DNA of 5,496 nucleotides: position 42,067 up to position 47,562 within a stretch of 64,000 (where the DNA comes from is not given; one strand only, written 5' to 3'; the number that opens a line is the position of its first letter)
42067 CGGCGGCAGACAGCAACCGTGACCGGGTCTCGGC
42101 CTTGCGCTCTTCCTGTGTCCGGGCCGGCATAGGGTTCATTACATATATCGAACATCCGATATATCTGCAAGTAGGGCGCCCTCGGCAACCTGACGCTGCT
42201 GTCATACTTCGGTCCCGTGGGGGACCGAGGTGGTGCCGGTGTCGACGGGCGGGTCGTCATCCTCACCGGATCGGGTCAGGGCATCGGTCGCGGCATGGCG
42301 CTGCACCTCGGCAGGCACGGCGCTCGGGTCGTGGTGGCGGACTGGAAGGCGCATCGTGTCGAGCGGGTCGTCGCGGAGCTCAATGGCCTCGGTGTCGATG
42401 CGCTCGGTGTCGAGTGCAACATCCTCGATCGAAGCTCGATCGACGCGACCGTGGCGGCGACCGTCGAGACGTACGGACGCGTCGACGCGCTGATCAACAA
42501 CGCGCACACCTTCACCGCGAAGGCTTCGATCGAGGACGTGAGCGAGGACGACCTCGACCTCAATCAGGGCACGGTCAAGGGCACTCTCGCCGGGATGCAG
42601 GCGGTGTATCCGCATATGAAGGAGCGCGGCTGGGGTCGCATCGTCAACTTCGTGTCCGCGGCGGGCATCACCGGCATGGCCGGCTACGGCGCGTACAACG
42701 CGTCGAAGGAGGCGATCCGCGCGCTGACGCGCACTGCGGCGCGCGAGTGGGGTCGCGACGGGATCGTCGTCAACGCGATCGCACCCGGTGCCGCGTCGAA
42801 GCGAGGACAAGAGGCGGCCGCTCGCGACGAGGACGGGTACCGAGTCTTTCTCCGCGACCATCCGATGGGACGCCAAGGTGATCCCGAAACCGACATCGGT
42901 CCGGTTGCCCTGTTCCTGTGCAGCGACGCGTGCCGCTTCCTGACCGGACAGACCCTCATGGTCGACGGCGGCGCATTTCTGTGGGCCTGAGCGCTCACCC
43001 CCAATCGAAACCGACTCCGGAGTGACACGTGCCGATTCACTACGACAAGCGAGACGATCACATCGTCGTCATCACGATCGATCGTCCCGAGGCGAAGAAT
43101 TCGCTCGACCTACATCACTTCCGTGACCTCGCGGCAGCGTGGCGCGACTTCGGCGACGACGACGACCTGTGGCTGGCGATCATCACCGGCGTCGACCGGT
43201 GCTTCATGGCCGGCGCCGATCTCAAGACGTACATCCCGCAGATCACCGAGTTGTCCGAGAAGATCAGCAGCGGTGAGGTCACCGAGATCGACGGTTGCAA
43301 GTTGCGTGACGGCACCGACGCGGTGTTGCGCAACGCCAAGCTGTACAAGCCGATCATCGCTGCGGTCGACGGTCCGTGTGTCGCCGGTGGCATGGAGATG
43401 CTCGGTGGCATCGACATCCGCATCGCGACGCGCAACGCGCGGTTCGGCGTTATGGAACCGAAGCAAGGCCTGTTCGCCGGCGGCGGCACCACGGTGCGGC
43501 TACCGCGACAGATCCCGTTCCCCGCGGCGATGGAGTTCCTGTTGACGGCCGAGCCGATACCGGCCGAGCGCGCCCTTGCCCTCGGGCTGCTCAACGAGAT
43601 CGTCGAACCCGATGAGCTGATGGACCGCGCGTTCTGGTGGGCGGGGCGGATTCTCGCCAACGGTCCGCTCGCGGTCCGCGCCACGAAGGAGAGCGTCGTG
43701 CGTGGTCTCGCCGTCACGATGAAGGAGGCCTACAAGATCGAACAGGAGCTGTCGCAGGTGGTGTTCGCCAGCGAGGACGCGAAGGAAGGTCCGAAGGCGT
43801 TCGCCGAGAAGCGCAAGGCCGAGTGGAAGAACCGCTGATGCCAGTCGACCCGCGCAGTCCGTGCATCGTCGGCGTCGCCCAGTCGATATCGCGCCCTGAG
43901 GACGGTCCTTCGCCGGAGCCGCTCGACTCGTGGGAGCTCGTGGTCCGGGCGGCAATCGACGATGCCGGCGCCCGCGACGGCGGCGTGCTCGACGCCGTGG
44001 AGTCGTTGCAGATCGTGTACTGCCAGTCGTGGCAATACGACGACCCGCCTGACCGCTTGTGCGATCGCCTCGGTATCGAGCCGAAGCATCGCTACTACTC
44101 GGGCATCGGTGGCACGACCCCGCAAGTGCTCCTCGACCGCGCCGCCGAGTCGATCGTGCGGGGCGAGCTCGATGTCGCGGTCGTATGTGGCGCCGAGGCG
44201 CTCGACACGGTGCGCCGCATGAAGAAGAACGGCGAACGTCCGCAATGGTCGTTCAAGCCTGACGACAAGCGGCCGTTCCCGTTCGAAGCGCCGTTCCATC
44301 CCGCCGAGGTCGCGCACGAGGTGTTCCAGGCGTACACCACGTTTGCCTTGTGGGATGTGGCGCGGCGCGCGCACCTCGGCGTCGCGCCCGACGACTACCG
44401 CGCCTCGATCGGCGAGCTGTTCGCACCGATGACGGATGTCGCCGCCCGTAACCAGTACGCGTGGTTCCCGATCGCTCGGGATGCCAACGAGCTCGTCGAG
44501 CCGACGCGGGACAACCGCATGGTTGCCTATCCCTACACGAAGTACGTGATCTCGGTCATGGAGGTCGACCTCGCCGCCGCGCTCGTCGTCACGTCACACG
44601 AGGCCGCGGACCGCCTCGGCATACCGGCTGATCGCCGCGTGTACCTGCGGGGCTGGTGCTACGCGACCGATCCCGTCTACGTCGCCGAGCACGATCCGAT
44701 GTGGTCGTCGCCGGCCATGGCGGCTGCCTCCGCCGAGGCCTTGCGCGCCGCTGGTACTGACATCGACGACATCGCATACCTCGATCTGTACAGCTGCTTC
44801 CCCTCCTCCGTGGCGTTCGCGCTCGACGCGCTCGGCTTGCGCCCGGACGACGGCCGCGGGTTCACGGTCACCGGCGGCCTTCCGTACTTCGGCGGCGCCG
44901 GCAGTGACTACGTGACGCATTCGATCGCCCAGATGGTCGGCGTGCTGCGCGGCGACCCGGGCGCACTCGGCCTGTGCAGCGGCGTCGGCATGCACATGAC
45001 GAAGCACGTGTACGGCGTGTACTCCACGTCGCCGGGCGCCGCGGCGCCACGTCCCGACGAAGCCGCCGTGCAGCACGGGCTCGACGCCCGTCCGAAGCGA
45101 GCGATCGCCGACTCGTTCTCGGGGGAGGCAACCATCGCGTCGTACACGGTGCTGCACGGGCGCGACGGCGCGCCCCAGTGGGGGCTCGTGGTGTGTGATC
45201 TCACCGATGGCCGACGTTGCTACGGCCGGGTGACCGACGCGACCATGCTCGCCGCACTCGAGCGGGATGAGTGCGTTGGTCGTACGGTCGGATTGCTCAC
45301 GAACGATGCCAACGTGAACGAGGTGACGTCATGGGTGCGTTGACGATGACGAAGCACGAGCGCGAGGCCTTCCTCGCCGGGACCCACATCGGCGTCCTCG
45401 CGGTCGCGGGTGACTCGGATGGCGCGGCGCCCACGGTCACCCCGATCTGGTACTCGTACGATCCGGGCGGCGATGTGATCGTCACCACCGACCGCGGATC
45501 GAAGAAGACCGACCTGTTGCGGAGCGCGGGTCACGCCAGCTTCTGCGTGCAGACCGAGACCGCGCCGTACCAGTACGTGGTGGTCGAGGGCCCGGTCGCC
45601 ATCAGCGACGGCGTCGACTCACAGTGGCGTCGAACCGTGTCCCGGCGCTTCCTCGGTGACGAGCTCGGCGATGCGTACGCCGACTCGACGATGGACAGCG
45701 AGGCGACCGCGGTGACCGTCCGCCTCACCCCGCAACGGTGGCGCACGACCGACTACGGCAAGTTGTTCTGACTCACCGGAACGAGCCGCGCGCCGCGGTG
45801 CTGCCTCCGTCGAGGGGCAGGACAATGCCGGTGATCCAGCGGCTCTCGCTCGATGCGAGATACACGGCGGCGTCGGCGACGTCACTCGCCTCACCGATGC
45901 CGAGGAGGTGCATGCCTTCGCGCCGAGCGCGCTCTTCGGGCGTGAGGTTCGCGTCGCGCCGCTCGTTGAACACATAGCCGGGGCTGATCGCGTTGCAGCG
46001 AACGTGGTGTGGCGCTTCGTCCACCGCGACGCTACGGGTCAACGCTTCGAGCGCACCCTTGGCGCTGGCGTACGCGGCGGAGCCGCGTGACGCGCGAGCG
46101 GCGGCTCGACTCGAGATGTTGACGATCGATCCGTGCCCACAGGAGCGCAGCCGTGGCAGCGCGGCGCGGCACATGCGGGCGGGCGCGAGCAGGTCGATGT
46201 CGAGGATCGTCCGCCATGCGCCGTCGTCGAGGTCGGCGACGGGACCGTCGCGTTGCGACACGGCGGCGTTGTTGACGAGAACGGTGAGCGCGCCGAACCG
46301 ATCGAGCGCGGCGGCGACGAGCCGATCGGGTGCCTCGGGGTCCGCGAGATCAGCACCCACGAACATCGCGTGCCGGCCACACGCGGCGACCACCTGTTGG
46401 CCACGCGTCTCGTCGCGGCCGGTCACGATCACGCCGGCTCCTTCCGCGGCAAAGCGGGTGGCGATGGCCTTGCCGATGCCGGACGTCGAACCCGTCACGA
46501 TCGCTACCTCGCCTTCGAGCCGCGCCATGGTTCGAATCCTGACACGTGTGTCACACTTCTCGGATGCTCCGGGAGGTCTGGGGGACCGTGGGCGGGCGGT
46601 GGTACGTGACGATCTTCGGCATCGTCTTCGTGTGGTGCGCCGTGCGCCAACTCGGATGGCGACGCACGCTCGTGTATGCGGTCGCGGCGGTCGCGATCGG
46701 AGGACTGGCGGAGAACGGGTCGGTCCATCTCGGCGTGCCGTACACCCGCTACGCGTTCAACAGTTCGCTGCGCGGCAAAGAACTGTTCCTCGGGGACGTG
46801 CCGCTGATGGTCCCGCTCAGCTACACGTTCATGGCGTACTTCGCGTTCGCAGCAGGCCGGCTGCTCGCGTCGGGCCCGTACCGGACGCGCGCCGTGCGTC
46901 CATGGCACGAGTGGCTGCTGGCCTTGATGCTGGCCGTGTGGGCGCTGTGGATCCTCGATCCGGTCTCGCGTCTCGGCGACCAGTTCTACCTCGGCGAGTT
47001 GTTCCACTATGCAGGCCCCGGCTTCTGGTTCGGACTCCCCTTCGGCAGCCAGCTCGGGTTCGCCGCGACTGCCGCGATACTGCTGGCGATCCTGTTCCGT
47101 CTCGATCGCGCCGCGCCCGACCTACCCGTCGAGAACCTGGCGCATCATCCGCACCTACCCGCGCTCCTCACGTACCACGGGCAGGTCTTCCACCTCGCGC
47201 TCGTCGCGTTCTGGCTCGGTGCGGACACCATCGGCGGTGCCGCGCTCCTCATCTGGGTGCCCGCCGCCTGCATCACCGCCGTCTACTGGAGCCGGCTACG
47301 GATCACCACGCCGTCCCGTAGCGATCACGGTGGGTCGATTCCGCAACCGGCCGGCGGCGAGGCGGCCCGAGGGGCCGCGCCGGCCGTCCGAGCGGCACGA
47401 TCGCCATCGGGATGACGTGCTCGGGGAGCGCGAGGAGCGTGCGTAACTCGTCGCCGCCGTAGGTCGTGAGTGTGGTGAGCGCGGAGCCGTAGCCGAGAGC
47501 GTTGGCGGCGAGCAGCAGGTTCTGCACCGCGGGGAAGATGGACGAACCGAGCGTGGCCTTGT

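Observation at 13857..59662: Regulon defined by a TGAC-N6-GTCA palindromic operator at 14 sites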

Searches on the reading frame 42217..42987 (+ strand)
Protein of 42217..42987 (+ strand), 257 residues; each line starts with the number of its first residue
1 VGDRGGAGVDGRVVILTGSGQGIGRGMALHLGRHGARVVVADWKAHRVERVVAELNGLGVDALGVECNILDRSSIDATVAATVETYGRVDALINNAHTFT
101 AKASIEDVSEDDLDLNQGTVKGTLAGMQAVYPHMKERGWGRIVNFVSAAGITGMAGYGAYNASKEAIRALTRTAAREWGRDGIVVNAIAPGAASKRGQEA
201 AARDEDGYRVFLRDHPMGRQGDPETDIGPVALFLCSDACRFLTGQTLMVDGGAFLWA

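Call 11: search_protein_families(library=pfam, proteins=[window:42217-42987:+])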
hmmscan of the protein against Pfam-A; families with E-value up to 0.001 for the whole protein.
window:42217-42987:+ (257 aa): 4 families
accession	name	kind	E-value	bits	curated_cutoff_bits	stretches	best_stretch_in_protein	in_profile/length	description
PF13561.12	adh_short_C2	-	6.5e-54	183.4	27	1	21-252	6-234/236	Enoyl-(Acyl carrier protein) reductase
PF00106.31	adh_short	-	4.9e-46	157.1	26.6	1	12-195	1-184/195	short chain dehydrogenase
PF08659.16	KR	-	7.4e-12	46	22.6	1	14-186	3-174/180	KR domain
PF03435.24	Sacchrp_dh_NADP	-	0.00079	20.2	25.1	0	15-103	2-83/129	Saccharopine dehydrogenase NADP binding domain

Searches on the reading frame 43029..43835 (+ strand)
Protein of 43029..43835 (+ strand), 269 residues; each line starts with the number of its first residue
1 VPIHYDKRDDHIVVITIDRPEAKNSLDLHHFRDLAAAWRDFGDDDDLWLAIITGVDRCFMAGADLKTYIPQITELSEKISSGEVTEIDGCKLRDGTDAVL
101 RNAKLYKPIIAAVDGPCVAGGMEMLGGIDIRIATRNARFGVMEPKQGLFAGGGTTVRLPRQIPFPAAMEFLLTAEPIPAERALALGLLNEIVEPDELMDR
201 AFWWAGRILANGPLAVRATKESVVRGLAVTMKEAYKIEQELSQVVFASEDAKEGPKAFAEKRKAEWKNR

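Call 12: search_protein_families(library=pfam, proteins=[window:43029-43835:+])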
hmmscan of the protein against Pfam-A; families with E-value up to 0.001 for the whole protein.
window:43029-43835:+ (269 aa): 2 families
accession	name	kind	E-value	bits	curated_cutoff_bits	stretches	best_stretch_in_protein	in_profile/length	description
PF00378.25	ECH_1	-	2.4e-52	178.2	27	1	10-268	4-250/251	Enoyl-CoA hydratase/isomerase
PF16113.10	ECH_2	-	7.3e-23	82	27.2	1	13-197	2-177/335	Enoyl-CoA hydratase/isomerase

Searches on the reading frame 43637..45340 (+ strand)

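Call 12: search_protein_families(library=pfam, proteins=[window:43637-45340:+])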
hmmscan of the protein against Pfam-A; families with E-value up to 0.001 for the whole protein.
window:43637-45340:+ (568 aa): 2 families
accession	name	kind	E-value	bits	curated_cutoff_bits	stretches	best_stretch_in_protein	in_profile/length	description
PF18313.7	TLP1_add_C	-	5.8e-10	39.5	26.1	1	478-551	2-76/83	Thiolase-like protein type 1 additional C-terminal domain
PF22691.2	Thiolase_C_1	-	6.9e-05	23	28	1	354-407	13-66/144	Thiolase C-terminal domain-like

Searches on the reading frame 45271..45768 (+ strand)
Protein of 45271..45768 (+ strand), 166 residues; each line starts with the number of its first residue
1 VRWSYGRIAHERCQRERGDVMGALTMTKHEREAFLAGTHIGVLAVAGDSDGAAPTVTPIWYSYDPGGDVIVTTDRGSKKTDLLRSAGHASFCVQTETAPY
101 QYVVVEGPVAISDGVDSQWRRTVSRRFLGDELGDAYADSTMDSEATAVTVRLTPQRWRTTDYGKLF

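Call 12: search_protein_families(library=pfam, proteins=[window:45271-45768:+])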
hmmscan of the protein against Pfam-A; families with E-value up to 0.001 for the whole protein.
window:45271-45768:+ (166 aa): 2 families
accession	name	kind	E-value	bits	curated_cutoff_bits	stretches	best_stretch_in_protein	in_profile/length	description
PF12900.13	Pyridox_ox_2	-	4.1e-08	33.7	27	1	28-154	2-133/140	Pyridoxamine 5'-phosphate oxidase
PF01243.27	PNPOx_N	-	4.6e-08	33.9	28.1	1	28-160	2-119/120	Pyridoxamine 5'-phosphate oxidase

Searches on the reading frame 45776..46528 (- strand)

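Call 12: search_protein_families(library=pfam, proteins=[window:45776-46528:-])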
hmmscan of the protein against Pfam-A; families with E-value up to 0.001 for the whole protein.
window:45776-46528:- (251 aa): 5 families
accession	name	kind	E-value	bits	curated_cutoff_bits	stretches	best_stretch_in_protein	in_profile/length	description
PF13561.12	adh_short_C2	-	4.1e-55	187.4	27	1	15-244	5-236/236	Enoyl-(Acyl carrier protein) reductase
PF00106.31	adh_short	-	1.9e-48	165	26.6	1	8-187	2-183/195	short chain dehydrogenase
PF08659.16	KR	-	4.9e-11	43.3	22.6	1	10-167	4-163/180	KR domain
PF23441.1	SDR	-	8.8e-05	22.4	27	1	96-242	106-254/258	SDR-like rossmann domain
PF01370.27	Epimerase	-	0.00012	22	20.9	1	10-167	2-156/240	NAD dependent epimerase/dehydratase family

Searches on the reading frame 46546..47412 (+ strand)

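Call 12: search_protein_families(library=pfam, proteins=[window:46546-47412:+])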
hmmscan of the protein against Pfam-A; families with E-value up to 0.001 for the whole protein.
window:46546-47412:+ (289 aa): 1 family
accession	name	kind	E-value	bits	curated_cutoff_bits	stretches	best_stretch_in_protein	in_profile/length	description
PF04240.17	Caroten_synth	-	9.5e-16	58.8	25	1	19-208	3-178/209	Carotenoid biosynthesis protein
